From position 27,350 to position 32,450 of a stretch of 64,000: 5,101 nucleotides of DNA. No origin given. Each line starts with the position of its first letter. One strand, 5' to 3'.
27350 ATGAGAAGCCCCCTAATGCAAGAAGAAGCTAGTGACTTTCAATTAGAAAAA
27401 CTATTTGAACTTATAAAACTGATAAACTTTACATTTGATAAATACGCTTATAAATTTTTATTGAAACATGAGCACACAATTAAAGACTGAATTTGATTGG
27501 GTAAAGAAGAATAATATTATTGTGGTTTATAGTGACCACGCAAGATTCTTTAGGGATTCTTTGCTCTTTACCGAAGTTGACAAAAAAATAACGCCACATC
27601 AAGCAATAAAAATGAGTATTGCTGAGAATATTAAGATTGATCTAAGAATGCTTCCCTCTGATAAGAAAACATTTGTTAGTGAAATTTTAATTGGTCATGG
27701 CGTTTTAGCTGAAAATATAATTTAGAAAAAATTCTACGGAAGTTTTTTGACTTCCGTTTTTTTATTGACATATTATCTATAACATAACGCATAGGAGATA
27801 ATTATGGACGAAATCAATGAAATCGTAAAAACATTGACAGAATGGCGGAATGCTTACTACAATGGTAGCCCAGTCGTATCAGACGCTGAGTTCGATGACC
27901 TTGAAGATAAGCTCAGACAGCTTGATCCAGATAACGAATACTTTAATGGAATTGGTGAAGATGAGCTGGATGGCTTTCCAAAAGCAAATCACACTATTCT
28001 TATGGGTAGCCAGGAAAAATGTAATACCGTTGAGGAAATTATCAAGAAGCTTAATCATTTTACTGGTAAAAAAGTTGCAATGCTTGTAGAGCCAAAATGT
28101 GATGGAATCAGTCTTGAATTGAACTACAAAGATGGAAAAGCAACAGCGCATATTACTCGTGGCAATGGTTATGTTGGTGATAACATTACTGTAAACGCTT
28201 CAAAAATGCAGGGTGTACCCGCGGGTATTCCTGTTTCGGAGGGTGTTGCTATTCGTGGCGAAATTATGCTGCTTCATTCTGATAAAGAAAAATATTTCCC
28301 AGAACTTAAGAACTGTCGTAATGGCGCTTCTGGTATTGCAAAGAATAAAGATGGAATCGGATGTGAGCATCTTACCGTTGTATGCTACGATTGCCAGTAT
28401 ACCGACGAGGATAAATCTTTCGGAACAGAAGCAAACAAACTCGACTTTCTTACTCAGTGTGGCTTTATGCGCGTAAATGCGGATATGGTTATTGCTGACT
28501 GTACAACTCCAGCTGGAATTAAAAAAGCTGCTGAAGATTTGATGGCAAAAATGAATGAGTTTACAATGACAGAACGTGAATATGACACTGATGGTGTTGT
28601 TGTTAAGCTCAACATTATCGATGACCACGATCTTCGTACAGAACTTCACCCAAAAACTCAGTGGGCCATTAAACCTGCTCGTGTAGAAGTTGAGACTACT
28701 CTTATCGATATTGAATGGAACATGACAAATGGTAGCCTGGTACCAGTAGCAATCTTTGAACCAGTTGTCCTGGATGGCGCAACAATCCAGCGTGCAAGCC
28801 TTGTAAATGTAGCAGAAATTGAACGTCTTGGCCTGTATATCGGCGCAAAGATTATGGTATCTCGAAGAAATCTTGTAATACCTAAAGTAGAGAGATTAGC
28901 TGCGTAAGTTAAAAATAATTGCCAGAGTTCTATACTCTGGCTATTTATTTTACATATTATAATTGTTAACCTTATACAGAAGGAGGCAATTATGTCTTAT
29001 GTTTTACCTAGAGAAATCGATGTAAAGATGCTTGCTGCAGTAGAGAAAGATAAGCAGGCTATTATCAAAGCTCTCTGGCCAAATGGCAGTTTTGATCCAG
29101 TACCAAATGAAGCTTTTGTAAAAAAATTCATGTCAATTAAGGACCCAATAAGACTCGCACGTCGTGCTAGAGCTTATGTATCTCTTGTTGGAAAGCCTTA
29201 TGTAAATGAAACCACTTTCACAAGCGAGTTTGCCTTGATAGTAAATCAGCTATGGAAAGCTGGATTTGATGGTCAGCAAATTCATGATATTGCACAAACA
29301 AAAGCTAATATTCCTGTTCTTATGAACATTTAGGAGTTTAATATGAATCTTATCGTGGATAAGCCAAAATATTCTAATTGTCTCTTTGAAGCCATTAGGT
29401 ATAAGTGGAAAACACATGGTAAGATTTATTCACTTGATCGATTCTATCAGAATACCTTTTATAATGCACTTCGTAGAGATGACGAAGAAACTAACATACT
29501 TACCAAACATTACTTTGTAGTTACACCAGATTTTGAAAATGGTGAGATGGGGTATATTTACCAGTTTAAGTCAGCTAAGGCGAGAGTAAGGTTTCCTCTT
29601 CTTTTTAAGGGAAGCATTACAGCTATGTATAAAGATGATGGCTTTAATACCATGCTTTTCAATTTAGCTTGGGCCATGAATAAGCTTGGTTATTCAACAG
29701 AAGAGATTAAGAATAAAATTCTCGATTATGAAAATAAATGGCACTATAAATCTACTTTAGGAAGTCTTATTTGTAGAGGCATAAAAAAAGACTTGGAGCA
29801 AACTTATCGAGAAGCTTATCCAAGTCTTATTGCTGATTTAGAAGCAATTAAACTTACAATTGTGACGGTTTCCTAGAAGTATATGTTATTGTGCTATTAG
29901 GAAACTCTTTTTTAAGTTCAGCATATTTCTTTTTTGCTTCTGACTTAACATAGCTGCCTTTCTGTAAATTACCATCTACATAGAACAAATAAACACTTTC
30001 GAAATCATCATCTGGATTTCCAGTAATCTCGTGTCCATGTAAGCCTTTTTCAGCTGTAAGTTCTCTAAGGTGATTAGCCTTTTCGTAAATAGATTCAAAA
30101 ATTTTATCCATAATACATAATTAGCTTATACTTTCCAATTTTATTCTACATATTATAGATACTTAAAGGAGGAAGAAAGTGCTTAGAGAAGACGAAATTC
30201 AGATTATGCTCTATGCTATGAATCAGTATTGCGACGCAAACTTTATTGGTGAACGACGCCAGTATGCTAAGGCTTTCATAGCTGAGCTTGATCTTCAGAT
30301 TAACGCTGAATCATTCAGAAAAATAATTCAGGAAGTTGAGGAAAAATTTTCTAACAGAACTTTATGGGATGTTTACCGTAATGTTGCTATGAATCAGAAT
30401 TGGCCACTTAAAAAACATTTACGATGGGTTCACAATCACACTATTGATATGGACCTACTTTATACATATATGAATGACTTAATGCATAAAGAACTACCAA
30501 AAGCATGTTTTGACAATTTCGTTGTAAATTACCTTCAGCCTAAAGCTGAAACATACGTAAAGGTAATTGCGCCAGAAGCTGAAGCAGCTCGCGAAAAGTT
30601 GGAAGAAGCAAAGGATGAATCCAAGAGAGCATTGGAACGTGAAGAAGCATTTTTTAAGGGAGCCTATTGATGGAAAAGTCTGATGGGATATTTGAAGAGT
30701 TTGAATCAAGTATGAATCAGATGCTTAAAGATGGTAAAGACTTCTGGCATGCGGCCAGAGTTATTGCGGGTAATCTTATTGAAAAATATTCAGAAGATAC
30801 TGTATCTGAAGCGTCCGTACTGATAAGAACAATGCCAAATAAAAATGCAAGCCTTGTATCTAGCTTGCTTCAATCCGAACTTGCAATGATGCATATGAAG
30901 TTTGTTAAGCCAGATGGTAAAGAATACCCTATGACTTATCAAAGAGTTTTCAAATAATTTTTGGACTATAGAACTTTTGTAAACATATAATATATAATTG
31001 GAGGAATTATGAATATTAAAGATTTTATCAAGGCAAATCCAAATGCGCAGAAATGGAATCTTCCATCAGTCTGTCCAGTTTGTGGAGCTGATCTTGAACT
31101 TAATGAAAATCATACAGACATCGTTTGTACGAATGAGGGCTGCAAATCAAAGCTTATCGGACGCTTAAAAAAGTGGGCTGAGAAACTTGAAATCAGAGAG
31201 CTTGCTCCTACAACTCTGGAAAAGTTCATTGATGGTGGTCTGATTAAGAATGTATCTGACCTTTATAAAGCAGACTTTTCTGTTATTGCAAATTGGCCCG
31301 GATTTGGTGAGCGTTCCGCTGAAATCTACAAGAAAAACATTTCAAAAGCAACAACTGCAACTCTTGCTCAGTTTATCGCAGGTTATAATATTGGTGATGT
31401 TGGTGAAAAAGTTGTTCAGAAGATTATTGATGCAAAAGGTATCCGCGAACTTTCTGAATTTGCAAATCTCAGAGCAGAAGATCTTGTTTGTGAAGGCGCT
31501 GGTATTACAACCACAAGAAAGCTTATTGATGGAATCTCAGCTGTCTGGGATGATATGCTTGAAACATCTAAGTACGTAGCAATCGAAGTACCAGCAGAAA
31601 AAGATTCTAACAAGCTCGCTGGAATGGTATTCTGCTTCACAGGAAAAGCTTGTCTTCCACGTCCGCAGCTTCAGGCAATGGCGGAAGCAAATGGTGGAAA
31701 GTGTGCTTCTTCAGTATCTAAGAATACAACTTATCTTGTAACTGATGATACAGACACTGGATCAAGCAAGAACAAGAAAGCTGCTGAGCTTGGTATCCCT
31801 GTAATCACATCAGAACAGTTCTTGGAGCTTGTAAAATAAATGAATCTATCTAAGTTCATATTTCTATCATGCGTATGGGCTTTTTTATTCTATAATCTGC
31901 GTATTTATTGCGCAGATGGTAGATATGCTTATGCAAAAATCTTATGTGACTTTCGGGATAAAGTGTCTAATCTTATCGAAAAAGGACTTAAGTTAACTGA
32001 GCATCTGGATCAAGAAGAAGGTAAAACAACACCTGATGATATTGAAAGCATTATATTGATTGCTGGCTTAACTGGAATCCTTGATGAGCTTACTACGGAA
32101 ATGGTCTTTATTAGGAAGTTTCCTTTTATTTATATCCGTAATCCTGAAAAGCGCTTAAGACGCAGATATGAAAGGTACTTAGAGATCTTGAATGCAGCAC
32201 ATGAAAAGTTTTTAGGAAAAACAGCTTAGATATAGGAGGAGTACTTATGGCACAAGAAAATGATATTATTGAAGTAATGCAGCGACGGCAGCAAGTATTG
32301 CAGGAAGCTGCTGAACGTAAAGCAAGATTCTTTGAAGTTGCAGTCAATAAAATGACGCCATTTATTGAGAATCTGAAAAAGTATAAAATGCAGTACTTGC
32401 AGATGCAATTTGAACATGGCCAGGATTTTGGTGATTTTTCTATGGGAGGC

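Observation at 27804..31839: NAD-dependent DNA ligase split into two separately promoted genes 2.1 kb apart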

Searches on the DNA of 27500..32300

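Call 41: search_rna_families(source=window, start=27500, end=32300, threshold=evalue, max_evalue=1)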
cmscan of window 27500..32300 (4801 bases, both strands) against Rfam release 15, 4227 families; matches with E-value up to 1: 1.
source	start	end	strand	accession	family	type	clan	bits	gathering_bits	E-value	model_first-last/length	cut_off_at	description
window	32067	32282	-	RF01946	KCNQ1OT1_1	Gene; lncRNA;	-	10.8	70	0.93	278-464/464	no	KCNQ1 overlapping transcript 1 conserved region 1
